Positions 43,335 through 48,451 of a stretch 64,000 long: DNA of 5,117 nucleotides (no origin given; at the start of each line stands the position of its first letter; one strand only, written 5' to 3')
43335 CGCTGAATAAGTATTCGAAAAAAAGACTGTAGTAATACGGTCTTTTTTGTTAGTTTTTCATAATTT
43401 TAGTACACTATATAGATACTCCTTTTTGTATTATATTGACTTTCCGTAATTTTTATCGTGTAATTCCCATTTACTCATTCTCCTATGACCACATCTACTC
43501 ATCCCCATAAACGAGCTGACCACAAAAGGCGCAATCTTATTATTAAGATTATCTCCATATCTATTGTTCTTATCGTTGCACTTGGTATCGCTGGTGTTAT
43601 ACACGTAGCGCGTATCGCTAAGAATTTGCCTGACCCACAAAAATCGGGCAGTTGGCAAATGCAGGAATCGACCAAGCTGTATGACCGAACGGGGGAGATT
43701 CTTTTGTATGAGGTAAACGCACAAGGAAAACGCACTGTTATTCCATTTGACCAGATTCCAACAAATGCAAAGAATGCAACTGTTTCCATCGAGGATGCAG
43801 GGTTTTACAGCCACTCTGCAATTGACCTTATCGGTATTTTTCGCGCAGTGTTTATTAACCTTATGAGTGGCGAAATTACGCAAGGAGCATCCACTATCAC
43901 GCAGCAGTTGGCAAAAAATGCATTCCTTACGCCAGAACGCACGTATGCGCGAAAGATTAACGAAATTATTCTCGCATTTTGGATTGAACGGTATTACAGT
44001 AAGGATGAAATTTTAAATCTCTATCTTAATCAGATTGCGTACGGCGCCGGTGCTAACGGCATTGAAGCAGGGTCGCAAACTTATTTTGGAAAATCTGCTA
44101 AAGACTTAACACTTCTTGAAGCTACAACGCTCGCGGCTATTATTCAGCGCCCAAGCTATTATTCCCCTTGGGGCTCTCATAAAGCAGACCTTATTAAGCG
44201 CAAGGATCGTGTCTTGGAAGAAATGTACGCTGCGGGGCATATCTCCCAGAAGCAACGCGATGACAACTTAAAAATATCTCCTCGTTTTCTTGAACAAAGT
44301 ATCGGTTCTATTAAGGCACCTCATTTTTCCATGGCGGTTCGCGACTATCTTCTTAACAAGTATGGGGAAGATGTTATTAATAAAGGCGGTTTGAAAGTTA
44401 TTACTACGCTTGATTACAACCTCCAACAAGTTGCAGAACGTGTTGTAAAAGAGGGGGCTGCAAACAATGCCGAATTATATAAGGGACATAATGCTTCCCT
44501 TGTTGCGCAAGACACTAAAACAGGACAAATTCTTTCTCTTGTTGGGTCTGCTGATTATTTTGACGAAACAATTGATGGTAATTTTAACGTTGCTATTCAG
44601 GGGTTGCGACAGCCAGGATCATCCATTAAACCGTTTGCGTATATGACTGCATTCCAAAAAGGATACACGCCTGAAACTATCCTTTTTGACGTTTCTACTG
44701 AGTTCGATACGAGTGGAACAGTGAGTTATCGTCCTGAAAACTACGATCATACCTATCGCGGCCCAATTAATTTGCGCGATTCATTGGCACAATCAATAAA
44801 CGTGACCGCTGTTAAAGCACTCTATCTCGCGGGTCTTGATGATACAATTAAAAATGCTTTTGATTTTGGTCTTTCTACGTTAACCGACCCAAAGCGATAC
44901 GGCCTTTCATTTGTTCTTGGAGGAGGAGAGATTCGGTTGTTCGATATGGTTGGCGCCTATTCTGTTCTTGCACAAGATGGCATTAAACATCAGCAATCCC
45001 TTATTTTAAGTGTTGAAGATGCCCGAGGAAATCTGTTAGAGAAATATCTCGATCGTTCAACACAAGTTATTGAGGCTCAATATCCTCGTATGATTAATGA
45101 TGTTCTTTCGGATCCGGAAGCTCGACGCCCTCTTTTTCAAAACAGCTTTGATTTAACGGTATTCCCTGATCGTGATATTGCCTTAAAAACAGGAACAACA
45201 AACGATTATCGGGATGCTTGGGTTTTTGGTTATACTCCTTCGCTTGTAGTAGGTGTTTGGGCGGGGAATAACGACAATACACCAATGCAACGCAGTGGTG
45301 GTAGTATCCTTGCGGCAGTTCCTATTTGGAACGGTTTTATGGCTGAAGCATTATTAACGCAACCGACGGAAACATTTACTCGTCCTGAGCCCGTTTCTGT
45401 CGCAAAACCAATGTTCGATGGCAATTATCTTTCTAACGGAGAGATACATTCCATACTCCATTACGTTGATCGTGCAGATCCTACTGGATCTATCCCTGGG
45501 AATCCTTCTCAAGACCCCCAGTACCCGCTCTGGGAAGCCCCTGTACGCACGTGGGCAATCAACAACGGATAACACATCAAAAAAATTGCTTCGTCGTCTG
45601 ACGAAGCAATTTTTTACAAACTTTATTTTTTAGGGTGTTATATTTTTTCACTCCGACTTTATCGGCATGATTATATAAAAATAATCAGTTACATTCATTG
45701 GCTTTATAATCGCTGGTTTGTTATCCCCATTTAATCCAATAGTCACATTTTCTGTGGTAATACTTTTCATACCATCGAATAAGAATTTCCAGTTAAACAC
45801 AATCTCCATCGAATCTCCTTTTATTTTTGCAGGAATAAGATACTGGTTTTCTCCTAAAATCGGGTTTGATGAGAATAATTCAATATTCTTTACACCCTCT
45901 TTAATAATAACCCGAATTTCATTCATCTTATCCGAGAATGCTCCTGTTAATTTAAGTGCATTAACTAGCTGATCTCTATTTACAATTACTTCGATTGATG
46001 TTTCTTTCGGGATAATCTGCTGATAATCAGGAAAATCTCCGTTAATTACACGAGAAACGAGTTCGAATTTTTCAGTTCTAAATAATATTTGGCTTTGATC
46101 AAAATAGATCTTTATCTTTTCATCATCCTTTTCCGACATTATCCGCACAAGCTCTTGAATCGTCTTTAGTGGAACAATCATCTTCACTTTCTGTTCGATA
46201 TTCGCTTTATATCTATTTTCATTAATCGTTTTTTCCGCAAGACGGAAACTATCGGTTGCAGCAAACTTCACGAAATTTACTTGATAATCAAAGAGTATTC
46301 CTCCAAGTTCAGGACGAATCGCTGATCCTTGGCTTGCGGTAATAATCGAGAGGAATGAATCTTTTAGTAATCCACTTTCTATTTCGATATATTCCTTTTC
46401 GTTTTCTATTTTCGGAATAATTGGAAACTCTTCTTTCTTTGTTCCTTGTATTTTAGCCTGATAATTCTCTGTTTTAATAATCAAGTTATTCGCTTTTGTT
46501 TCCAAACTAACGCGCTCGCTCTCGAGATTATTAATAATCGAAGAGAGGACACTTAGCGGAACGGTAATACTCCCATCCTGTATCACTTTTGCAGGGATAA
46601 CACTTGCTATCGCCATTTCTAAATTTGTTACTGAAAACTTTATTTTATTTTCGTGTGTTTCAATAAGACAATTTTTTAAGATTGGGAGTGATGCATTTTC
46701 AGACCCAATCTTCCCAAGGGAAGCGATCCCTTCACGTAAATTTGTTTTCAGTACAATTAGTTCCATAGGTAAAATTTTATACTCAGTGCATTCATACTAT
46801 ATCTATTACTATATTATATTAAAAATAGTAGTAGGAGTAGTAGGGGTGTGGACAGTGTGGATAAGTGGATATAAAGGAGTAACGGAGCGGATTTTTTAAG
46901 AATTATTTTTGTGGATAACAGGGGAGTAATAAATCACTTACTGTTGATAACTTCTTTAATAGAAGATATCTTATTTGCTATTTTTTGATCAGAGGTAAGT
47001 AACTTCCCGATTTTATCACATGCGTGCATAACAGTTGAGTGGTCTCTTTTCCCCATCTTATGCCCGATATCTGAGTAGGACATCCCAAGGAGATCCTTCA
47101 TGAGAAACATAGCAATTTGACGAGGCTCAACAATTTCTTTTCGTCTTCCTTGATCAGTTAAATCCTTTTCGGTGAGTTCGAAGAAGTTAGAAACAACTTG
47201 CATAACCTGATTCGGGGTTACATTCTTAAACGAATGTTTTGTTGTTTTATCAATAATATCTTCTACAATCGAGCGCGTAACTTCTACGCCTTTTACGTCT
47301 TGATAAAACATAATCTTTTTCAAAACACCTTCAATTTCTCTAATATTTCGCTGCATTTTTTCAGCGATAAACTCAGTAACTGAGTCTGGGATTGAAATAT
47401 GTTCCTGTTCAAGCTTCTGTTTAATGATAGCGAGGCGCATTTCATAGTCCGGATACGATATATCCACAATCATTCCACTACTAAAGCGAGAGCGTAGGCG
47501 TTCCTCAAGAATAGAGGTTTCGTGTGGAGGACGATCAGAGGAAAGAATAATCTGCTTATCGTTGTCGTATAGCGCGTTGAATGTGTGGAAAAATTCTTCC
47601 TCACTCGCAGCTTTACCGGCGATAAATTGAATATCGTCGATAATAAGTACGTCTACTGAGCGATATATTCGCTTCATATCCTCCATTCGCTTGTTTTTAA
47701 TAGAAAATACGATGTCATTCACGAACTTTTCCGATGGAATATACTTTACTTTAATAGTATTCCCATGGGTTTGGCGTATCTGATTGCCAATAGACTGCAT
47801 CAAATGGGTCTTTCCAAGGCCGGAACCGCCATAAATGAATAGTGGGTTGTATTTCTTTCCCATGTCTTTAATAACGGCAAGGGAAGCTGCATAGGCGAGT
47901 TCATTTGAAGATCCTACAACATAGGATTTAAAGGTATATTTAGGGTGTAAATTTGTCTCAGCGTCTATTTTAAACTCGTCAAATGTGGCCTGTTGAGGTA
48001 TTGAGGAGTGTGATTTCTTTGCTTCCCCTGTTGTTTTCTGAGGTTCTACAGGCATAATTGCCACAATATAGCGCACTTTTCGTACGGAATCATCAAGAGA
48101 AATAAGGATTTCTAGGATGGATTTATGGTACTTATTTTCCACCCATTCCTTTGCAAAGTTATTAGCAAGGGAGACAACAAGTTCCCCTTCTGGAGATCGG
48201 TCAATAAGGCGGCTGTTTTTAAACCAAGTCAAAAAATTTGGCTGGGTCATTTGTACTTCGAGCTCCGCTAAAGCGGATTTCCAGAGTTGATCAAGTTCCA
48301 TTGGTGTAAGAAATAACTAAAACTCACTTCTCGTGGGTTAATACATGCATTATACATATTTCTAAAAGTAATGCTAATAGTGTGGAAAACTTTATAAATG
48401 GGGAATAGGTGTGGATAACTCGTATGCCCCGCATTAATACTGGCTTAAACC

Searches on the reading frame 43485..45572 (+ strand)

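Call 11: search_protein_families(library=pfam, proteins=[window:43485-45572:+])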
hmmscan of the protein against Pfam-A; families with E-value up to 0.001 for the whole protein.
window:43485-45572:+ (695 aa): 2 families
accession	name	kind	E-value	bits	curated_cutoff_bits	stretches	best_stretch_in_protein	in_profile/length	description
PF00912.28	Transgly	-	1.7e-61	207.2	27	1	75-247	6-177/178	Transglycosylase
PF00905.27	Transpeptidase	-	1e-20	74.6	22.1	1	338-608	2-289/299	Penicillin binding protein transpeptidase domain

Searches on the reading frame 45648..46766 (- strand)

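Call 8: search_protein_families(library=pfam, proteins=[window:45648-46766:-])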
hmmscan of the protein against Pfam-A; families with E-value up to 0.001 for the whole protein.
window:45648-46766:- (372 aa): 3 families
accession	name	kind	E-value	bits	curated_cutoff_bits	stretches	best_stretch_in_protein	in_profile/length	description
PF02767.21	DNA_pol3_beta_2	-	3.7e-22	79.2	27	1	139-247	12-116/116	DNA polymerase III beta subunit, central domain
PF02768.20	DNA_pol3_beta_3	-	5.2e-20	71.9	27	1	250-369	2-120/121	DNA polymerase III beta subunit, C-terminal domain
PF00712.24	DNA_pol3_beta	-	4.2e-18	66.1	24.4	1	1-118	1-120/120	DNA polymerase III beta subunit, N-terminal domain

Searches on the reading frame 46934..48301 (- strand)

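Call 8: search_protein_families(library=pfam, proteins=[window:46934-48301:-])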
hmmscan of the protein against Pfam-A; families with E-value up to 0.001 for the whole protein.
window:46934-48301:- (455 aa): 8 families
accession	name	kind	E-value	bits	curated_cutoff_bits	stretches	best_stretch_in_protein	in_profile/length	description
PF00308.24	Bac_DnaA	-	1.3e-64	217.7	23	1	118-280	1-162/162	Bacterial DnaA ATPAse domain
PF08299.17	Bac_DnaA_C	-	2.6e-26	91.9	31.5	1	364-431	2-69/69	Bacterial dnaA protein helix-turn-helix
PF11638.13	DnaA_N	-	1.4e-12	47.6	24.6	1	5-66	2-63/65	DnaA N-terminal domain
PF01695.23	IstB_IS21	-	2e-10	41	24.1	1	141-258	83-195/238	IstB-like ATP binding protein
PF00004.35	AAA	-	1.7e-05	25.7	21.2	1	155-273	2-123/131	ATPase family associated with various cellular activities (AAA)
PF13401.12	AAA_22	-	2.7e-05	24.9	27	0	153-250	7-115/130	AAA domain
PF13173.12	AAA_14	-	0.00018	21.9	27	1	152-272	3-114/129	AAA domain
PF00910.28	RNA_helicase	-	0.00034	21.5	21.5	0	155-242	2-72/105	RNA helicase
